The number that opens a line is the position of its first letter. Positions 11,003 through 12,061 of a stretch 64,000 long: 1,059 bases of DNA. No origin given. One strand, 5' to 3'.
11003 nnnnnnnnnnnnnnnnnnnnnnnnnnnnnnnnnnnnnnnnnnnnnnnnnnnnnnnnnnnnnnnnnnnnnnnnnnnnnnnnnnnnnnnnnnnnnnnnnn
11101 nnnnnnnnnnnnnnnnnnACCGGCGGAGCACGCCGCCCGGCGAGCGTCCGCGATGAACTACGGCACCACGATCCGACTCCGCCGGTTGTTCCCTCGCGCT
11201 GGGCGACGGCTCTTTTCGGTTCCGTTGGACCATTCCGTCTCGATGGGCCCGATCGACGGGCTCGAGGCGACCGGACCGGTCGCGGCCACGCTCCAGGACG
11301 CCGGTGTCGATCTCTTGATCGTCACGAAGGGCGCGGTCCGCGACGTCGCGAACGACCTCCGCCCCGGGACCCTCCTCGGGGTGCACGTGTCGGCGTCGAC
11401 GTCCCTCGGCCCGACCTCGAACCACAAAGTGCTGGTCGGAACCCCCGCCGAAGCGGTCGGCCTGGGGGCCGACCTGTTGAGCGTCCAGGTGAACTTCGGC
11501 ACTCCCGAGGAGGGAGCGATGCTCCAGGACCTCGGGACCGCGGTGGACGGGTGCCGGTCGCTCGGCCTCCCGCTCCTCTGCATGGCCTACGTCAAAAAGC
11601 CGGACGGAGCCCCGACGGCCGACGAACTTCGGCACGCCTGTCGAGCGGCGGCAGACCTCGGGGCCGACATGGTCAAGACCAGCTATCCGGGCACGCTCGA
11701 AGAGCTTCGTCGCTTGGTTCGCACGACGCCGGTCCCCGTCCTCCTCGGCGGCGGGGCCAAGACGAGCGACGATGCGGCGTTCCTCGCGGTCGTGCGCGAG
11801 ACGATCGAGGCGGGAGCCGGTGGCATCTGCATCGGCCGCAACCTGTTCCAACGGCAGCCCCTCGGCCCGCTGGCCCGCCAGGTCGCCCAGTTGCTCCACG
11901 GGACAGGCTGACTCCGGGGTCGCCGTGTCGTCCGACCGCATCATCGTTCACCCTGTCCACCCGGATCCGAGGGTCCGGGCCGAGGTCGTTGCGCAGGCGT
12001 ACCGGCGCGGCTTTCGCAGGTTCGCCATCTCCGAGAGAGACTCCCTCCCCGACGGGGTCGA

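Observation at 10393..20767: Ten-gene translationally coupled operon merging the archaeal DKFP shikimate route with aspartate-semialdehyde supply and trpF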

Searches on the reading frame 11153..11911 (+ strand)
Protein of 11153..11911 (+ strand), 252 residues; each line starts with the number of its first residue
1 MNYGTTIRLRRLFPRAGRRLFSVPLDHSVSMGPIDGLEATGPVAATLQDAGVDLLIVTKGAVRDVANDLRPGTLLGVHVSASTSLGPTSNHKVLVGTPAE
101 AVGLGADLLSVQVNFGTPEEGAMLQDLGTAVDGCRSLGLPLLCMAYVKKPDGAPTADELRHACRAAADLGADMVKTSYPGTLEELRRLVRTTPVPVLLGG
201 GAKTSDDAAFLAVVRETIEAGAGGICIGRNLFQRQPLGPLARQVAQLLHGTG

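Call 5: search_protein_families(library=ncbifam, proteins=[window:11153-11911:+], max_evalue=0.00001)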
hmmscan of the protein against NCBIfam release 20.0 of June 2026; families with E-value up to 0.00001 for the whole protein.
window:11153-11911:+ (252 aa): 6 families
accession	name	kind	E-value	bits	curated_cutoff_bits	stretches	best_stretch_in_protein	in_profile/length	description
NF005556.0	PRK07226.1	subfamily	2.7e-69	233.5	241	1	1-250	2-253/267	2-amino-3,7-dideoxy-D-threo-hept-6-ulosonate synthase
TIGR01949.1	ADH_synth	equivalog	3.1e-60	204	299.45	1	4-250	2-246/255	2-amino-3,7-dideoxy-D-threo-hept-6-ulosonate synthase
NF041223.1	BagB_FevI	exception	4.2e-54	183.5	500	1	3-250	7-256/257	bagremycin/ferroverdin biosynthesis DhnA-type aldolase BagB/FevI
NF040816.1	Fbpase1_Arch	equivalog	8.1e-41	140.2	430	1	3-249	6-258/271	class I fructose-bisphosphate aldolase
NF006081.0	PRK08227.1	equivalog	4e-30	105.1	297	1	1-248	32-273/291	3-hydroxy-5-phosphonooxypentane-2,4-dione thiolase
NF006704.0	PRK09250.1-1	equivalog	8.3e-08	31.5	277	0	60-180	86-212/308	class I fructose-bisphosphate aldolase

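Call 6: search_protein_families(library=pfam, proteins=[window:11153-11911:+], max_evalue=0.00001)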
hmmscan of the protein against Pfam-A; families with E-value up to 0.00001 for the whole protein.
window:11153-11911:+ (252 aa): 1 family
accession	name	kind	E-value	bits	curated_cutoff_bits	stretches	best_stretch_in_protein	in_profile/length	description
PF01791.15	DeoC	-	1.1e-32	114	23.8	1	23-234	4-229/229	DeoC/LacD family aldolase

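Call 11: find_encoding_contigs(protein=window:11153-11911:+, flank=10000, max_places=6)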
Protein window:11153-11911:+ (252 aa): no gene with exactly this product is on record in the collection.

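Call 12: find_homologous_proteins(query=window:11153-11911:+, max_evalue=1e-20)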
Query window:11153-11911:+ (252 aa): 615 proteins with E <= 1e-20 among 8000 candidates; the best 120 are listed.
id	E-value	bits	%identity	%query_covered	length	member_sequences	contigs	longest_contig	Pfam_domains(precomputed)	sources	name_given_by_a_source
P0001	7.0e-146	502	91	100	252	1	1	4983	PF01791.16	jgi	jgi:DhnA family fructose-bisphosphate aldolase class Ia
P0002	2.1e-137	474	100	88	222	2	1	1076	PF01791.16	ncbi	-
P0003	1.2e-132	459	85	100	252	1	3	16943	PF01791.16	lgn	-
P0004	6.6e-132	456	84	100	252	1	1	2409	PF01791.16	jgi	jgi:DhnA family fructose-bisphosphate aldolase class Ia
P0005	2.2e-131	455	84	100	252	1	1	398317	PF01791.16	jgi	jgi:DhnA family fructose-bisphosphate aldolase class Ia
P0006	8.4e-131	453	83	100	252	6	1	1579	PF01791.16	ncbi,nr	ncbi:MAG: hypothetical protein L3J80_04955 [Thermoplasmata archaeon]|nr:hypothetical protein [Thermo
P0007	1.0e-125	436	81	99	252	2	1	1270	PF01791.16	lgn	-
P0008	1.1e-124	433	80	99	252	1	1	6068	PF01791.16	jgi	jgi:DhnA family fructose-bisphosphate aldolase class Ia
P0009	2.6e-120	418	79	100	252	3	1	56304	PF01791.16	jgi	jgi:DhnA family fructose-bisphosphate aldolase class Ia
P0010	2.9e-118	412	75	98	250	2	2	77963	PF01791.16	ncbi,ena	-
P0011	1.6e-117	409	77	100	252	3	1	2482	PF01791.16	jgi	jgi:DhnA family fructose-bisphosphate aldolase class Ia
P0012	1.4e-116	406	76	99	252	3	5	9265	PF01791.16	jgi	jgi:DhnA family fructose-bisphosphate aldolase class Ia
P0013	3.2e-116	405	76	99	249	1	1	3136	PF01791.16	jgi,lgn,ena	-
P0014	4.4e-116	404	76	99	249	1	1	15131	PF01791.16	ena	-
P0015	4.8e-116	404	77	100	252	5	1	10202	PF01791.16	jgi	jgi:DhnA family fructose-bisphosphate aldolase class Ia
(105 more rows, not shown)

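Call 16: find_related_loci(query=A1, collection=genome_contigs, flank=10000)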
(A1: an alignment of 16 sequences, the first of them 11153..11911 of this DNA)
Query A1 (252 aa) in genome_contigs; peptide patterns used: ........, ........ (x = any residue, [..] = any of these).
238 stretches matched a pattern; 167 encode a relative of the query (tblastn E <= 1e-3); the best 80 are kept; 80 distinct loci.
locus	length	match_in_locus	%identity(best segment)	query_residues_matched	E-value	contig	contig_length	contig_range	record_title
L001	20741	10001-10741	75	3-250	6e-123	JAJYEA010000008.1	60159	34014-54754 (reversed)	MAG: Thermoplasmata archaeon isolate DBS1-1.bin134 NODE_691_length_60159_cov_2.388260, whole genome shotgun sequence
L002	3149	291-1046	77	1-252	1e-126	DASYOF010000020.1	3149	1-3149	MAG TPA_asm: Thermoplasmata archaeon isolate SMAG_U4422 k141_635141, whole genome shotgun sequence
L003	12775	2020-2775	77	1-252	8e-123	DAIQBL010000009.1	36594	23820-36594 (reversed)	MAG TPA_asm: Thermoplasmatota archaeon isolate CTOTU28672 NODE_473_length_36594_cov_7.616300, whole genome shotgun seque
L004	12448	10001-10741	75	3-250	8e-121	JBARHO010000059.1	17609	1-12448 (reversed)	MAG: Thermoplasmata archaeon isolate MFD06228_ilm_asm_bin8 k127_213609, whole genome shotgun sequence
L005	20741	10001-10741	76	4-250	9e-120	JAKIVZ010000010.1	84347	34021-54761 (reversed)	MAG: Candidatus Lutacidiplasma silvani isolate AcS3-62 NODE_230_length_84347_cov_12.590958, whole genome shotgun sequenc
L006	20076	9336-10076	73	3-251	2e-116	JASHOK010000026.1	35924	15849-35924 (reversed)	MAG: Thermoplasmata archaeon isolate JOPF021 JOPF_A14C_contig_42475, whole genome shotgun sequence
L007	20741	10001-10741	74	3-250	1e-115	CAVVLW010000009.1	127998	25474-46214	MAG: uncultured Thermoplasmata archaeon isolate MFD09222.bin.2.31 genome assembly, contig: contig_77208, whole genome sh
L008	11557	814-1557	75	3-251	1e-115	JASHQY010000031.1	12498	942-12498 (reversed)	MAG: Thermoplasmata archaeon isolate JOPF087 JOPF_N102_contig_11217, whole genome shotgun sequence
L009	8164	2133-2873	75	3-250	7e-115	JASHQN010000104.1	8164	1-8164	MAG: Thermoplasmata archaeon isolate JOPF076 JOPF_N04C_contig_147210, whole genome shotgun sequence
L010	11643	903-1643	72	3-250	2e-114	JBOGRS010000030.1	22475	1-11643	MAG: Thermoplasmata archaeon isolate SE1505_metabat2.bin.34 NODE_219_length_22475_cov_1.831305, whole genome shotgun seq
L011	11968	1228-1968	75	3-250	3e-114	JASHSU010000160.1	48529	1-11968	MAG: Thermoplasmata archaeon isolate JOPF135 JOPF_AWAY_contig_1450348, whole genome shotgun sequence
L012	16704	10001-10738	73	3-249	3e-114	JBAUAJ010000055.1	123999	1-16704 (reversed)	MAG: Thermoplasmata archaeon isolate MFD10734_ilm_asm_bin74 k127_374774, whole genome shotgun sequence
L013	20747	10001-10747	72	1-250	1e-113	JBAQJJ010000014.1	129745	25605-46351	MAG: Thermoplasmata archaeon isolate MFD06594_ilm_asm_bin23 k127_144882, whole genome shotgun sequence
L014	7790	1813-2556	74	4-252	3e-113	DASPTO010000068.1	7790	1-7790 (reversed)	MAG TPA_asm: Thermoplasmata archaeon isolate SMAG_U12279 k141_1518480, whole genome shotgun sequence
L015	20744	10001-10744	73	3-251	3e-113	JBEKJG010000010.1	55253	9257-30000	MAG: Thermoplasmata archaeon isolate SPRUCE 318 SPRUCE_318_10, whole genome shotgun sequence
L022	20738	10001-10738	72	3-249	2e-112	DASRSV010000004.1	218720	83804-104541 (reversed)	MAG TPA_asm: Thermoplasmata archaeon isolate SMAG_U6321 k141_626844, whole genome shotgun sequence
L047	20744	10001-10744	69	3-252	2e-110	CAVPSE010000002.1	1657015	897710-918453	MAG: uncultured Thermoplasmata archaeon isolate MFD00008.bin.2.157 genome assembly, contig: contig_39751, whole genome s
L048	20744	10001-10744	71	3-251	2e-110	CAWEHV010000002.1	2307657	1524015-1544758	MAG: uncultured Thermoplasmata archaeon isolate MFD09222.bin.1.12 genome assembly, contig: contig_47939, whole genome sh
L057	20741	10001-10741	73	3-250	4e-110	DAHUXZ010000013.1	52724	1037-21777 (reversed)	MAG TPA_asm: Thermoplasmata archaeon isolate clean1967 NODE_13_length_52724_cov_4.717610, whole genome shotgun sequence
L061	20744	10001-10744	71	4-252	1e-109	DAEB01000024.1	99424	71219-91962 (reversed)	MAG TPA_asm: Thermoplasmata archaeon UBA184 UBA184_contig_135, whole genome shotgun sequence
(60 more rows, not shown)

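Call 47: search_protein_families(library=pfam, proteins=[L022:18903-20111:+, L022:20108-20689:+, L061:18914-20107:+, L001:17476-18699:+, L001:18772-20409:+, L022:7694-9010:-, L022:6534-7697:-, L048:19202-20059:+, L057:19863-20678:+, L047:8683-10008:+], max_evalue=0.0001)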
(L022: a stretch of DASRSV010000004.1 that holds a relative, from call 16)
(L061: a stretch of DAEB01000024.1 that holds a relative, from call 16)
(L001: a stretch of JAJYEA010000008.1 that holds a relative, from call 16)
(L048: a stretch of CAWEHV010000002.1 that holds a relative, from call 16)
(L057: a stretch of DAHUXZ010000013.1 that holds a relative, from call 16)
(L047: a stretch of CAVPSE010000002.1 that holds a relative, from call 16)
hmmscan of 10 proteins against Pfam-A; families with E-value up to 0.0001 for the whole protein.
L022:18903-20111:+ (402 aa): 1 family
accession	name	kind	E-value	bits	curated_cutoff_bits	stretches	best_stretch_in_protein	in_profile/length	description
PF00425.24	Chorismate_bind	-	3.4e-65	220.6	27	1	141-388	4-257/257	chorismate binding enzyme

L022:20108-20689:+ (193 aa): 2 families
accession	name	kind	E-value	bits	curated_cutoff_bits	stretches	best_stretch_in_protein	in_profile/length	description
PF00117.34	GATase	-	1.7e-50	171.8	22.8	1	4-190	1-189/190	Glutamine amidotransferase class-I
PF07722.19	Peptidase_C26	-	2.5e-09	37.7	20.5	1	71-173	101-219/219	Peptidase C26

L061:18914-20107:+ (397 aa): 1 family
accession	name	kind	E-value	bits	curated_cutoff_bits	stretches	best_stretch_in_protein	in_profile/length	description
PF00425.24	Chorismate_bind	-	1.4e-68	231.7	27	1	136-384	4-257/257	chorismate binding enzyme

L001:17476-18699:+ (407 aa): 3 families
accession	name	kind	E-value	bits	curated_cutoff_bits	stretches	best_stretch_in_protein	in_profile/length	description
PF00535.33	Glycos_transf_2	-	9.2e-23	81.4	23.3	1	63-194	1-129/168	Glycosyl transferase family 2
PF13641.12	Glyco_tranf_2_3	-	5.6e-16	59.7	27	1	60-275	1-211/230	Glycosyltransferase like family 2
PF13506.12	Glyco_transf_21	-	4.1e-12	46.4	21.7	1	129-269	14-150/174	Glycosyl transferase family 21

L001:18772-20409:+ (545 aa): 3 families
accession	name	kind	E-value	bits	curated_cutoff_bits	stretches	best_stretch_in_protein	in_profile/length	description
PF00551.24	Formyl_trans_N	-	1.7e-38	132.6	26.1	1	1-184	1-180/181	Formyl transferase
PF02769.27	AIRS_C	-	8.9e-24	84.9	23.1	1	370-534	1-152/156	AIR synthase related protein, C-terminal domain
PF00586.29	AIRS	-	7.8e-20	71.8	24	1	244-356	4-111/112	AIR synthase related protein, N-terminal domain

L022:7694-9010:- (438 aa): 1 family
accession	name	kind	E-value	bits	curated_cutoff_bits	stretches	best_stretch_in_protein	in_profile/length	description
PF02515.22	CoA_transf_3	-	2.2e-102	343.4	23.3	1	17-393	1-366/366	CoA-transferase family III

L022:6534-7697:- (387 aa): 4 families
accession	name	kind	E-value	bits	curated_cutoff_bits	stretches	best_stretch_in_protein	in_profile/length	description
PF00441.29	Acyl-CoA_dh_1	-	5.7e-31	108.1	22.4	1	231-375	5-149/150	Acyl-CoA dehydrogenase, C-terminal domain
PF08028.16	Acyl-CoA_dh_2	-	9.1e-15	55.6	22.7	1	243-357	2-126/134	Acyl-CoA dehydrogenase, C-terminal domain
PF02770.24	Acyl-CoA_dh_M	-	9.3e-14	51.8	33.3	1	125-212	4-94/97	Acyl-CoA dehydrogenase, middle domain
PF02771.21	Acyl-CoA_dh_N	-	3.6e-13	50.3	22.9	1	12-118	7-113/113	Acyl-CoA dehydrogenase, N-terminal domain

L048:19202-20059:+ (285 aa): 1 family
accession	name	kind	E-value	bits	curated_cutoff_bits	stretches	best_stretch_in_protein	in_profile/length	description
PF00425.24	Chorismate_bind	-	1.4e-66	225.2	27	1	25-272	3-257/257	chorismate binding enzyme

L057:19863-20678:+ (271 aa): 1 family
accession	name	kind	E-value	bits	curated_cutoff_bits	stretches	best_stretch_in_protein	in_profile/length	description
PF02535.28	Zip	-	9.3e-09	35.4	35.1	1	129-257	181-317/323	ZIP Zinc transporter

L047:8683-10008:+ (441 aa): 3 families
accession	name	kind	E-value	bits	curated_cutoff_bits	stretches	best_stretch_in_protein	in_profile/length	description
PF01817.26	CM_2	-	3.7e-11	43.5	27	1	43-122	1-80/80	Chorismate mutase type II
PF02153.23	PDH_N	-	1.1e-06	28.7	26.5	1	153-252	4-109/154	Prephenate dehydrogenase, nucleotide-binding domain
PF20463.3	PDH_C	-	1.2e-06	29.2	22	1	291-391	3-100/102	Prephenate dehydrogenase, dimerization domain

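Call 48: search_protein_representatives(protein=window:11153-11911:+)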
Query: 252 residues. Proteins with E-value up to 0.001 (for the whole library): 1858; up to 1e-10: 959; up to 1e-30: 120. The best 150 are listed.
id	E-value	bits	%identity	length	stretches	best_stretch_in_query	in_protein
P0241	1.6e-89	315.8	63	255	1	2-250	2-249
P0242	7.9e-78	277.5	57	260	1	4-249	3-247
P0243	1.3e-53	198.2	45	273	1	4-250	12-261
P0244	2.7e-46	174.2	42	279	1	4-240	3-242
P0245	2.8e-46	174.2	42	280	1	3-252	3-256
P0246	4.0e-46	173.7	40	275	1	6-250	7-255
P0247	4.0e-46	173.6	39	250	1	1-249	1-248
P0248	2.4e-45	171.1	42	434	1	4-250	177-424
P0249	2.5e-45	171.0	42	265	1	7-250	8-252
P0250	2.1e-44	168.0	36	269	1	1-249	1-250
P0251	4.2e-44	167.0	34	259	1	2-252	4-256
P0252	4.7e-44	166.9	38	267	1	1-250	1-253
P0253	5.3e-44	166.7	41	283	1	1-235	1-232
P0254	1.0e-43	165.8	38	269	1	4-251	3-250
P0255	1.2e-43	165.6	39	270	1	4-247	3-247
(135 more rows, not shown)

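Call 50: find_homologous_proteins(query=A3, max_evalue=1e-20)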
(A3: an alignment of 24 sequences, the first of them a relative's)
Query A3 (24 sequences) (273 aa, profile of the alignment): 8000 proteins with E <= 1e-20 among 8000 candidates; the best 120 are listed.
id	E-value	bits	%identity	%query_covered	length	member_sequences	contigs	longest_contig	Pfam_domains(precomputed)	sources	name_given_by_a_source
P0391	3.3e-113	395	57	95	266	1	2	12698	PF01791.16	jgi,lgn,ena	-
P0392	4.7e-112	391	55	96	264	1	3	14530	PF01791.16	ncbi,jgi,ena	jgi:class I fructose-bisphosphate aldolase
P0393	6.6e-112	391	58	94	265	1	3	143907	PF01791.16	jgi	-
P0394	7.0e-112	391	55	96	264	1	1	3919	PF01791.16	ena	-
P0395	8.9e-112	390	55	96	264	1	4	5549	PF01791.16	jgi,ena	jgi:class I fructose-bisphosphate aldolase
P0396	1.9e-111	389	55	96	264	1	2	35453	PF01791.16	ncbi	-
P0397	3.0e-111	389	57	95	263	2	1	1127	PF01791.16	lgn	-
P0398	3.3e-111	389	57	95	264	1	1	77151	PF01791.16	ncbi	-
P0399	5.4e-111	388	55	96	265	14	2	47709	PF01791.16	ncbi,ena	-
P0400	5.4e-111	388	59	94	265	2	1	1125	PF00215.31,PF01791.16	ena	-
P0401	5.8e-111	388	56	94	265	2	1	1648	PF01791.16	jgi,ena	-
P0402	7.1e-111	388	56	96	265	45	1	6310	PF01791.16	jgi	-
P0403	8.0e-111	387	51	96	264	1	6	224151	PF01791.16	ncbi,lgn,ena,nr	ncbi:MAG: 2-amino-3,7-dideoxy-D-threo-hept-6-ulosonate synthase [Candidatus Aureabacteria bacterium]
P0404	8.4e-111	387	59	94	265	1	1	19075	PF01791.16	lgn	-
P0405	1.0e-110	387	59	94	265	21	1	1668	PF01791.16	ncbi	-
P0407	1.2e-110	387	58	94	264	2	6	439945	PF01791.16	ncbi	ncbi:MAG: 2-amino-3,7-dideoxy-D-threo-hept-6-ulosonate synthase [Thermosulfidibacteraceae bacterium]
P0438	1.2e-109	383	57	97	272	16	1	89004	PF01791.16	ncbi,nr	ncbi:MAG: 2-amino-3,7-dideoxy-D-threo-hept-6-ulosonate synthase [Candidatus Desulfofervidus auxilii]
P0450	2.4e-109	382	55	96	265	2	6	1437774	PF01791.16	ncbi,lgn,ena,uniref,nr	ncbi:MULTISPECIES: 2-amino-3,7-dideoxy-D-threo-hept-6-ulosonate synthase [unclassified Desulfurobact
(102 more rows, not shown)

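Call 51: find_encoding_contigs(protein=P0450, flank=10000, max_places=1)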
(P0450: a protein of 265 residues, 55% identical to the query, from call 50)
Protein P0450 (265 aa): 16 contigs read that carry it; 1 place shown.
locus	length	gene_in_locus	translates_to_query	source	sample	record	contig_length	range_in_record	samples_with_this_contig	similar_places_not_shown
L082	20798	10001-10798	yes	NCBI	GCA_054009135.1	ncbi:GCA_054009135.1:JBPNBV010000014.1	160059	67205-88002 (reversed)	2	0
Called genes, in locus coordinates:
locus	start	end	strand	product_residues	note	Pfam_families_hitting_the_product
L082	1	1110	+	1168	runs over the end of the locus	-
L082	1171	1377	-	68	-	PF00313:CSD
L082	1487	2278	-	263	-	PF02706:Wzz (weak)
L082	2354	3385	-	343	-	PF13609:Porin_4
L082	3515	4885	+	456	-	PF01139:RtcB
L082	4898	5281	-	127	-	PF02511:Thy1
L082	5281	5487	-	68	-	PF01197:Ribosomal_L31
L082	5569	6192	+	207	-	PF09335:VTT_dom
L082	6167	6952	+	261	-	PF00290:Trp_syntA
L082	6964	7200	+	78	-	PF02416:TatA_B_E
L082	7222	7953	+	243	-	PF00902:TatC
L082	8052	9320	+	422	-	PF07498:Rho_N, PF07497:Rho_RNA_bind, PF00006:ATP-synt_ab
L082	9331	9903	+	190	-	PF13580:SIS_2, PF01380:SIS (faint)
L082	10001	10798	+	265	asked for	PF01791:DeoC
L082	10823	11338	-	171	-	PF00132:Hexapep, PF25084:LbH_EIF2B (weak), PF00132:Hexapep (weak)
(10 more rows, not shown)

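Call 52: find_encoding_contigs(protein=P0438, flank=10000, max_places=1)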
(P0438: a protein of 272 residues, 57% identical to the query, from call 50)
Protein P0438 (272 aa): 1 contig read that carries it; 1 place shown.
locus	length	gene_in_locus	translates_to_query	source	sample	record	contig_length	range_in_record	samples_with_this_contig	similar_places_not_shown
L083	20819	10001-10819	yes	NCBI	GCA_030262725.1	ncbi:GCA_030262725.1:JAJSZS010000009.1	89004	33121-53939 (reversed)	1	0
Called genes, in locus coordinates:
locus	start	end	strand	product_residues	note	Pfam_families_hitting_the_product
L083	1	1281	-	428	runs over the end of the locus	PF02730:AFOR_N, PF01314:AFOR_C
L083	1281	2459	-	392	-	PF01855:POR_N, PF02780:Transketolase_C (weak), PF17147:PFOR_II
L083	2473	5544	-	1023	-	PF00890:FAD_binding_2 (weak), PF07992:Pyr_redox_2, PF12831:FAD_oxidored, PF13450:NAD_binding_8 (weak), PF00037:Fer4 (weak), PF07992:Pyr_redox_2, PF13450:NAD_binding_8, PF12838:Fer4_7, +18 more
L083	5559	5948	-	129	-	PF00037:Fer4 (faint), PF13237:Fer4_10 (faint), PF12838:Fer4_7 (faint), PF13187:Fer4_9 (faint), PF13247:Fer4_11 (weak)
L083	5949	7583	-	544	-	PF02730:AFOR_N, PF01314:AFOR_C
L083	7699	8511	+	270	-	PF13191:AAA_16, PF25199:nSTAND_NTPase5 (faint), PF13401:AAA_22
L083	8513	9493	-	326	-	PF00248:Aldo_ket_red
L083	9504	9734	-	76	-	-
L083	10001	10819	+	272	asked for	PF01791:DeoC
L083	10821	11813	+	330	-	PF01959:DHQS, PF26558:DHQS_2nd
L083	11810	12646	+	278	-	PF08501:Shikimate_dh_N, PF01488:Shikimate_DH, PF18317:SDH_C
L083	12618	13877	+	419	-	PF00275:EPSP_synthase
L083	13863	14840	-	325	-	PF04055:Radical_SAM, PF06968:BATS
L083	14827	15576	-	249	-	PF13489:Methyltransf_23, PF13847:Methyltransf_31 (weak), PF08241:Methyltransf_11, PF08242:Methyltransf_12, PF13649:Methyltransf_25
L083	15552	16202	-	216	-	PF12146:Hydrolase_4 (faint), PF12697:Abhydrolase_6, PF00561:Abhydrolase_1 (weak)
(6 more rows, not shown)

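Call 53: find_encoding_contigs(protein=P0407, flank=10000, max_places=1)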
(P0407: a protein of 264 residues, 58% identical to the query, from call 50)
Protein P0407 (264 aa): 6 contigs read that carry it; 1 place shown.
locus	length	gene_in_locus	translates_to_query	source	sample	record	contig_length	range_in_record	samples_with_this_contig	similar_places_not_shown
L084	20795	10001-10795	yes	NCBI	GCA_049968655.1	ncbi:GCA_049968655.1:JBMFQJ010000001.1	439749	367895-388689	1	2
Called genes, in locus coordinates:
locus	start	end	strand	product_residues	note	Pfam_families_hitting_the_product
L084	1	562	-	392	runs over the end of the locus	PF02310:B12-binding (weak), PF04055:Radical_SAM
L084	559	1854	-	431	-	PF02844:GARS_N, PF01071:GARS_A, PF02655:ATP-grasp_3 (faint), PF02786:CPSase_L_D2 (weak), PF02222:ATP-grasp, PF02843:GARS_C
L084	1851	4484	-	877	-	PF01411:tRNA-synt_2c, PF07973:tRNA_SAD, PF02272:DHHA1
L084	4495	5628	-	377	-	PF00437:T2SSE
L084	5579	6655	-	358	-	PF00154:RecA_N, PF08423:Rad51, PF06745:ATPase (faint), PF27531:MT3502_N (weak), PF21096:RecA_C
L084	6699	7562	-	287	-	PF04055:Radical_SAM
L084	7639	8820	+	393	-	PF01960:ArgJ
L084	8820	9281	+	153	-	PF18765:Polbeta, PF22600:MTPAP-like_central, PF01909:NTP_transf_2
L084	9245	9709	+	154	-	PF01934:HepT-like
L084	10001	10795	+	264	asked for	PF01791:DeoC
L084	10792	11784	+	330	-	PF01959:DHQS, PF26558:DHQS_2nd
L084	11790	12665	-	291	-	PF13426:PAS_9, PF00990:GGDEF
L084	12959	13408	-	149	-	PF27746:Small_heat_shock_put, PF00011:HSP20, PF17886:ArsA_HSP20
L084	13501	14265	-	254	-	PF02146:SIR2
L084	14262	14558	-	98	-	PF01910:Thiamine_BP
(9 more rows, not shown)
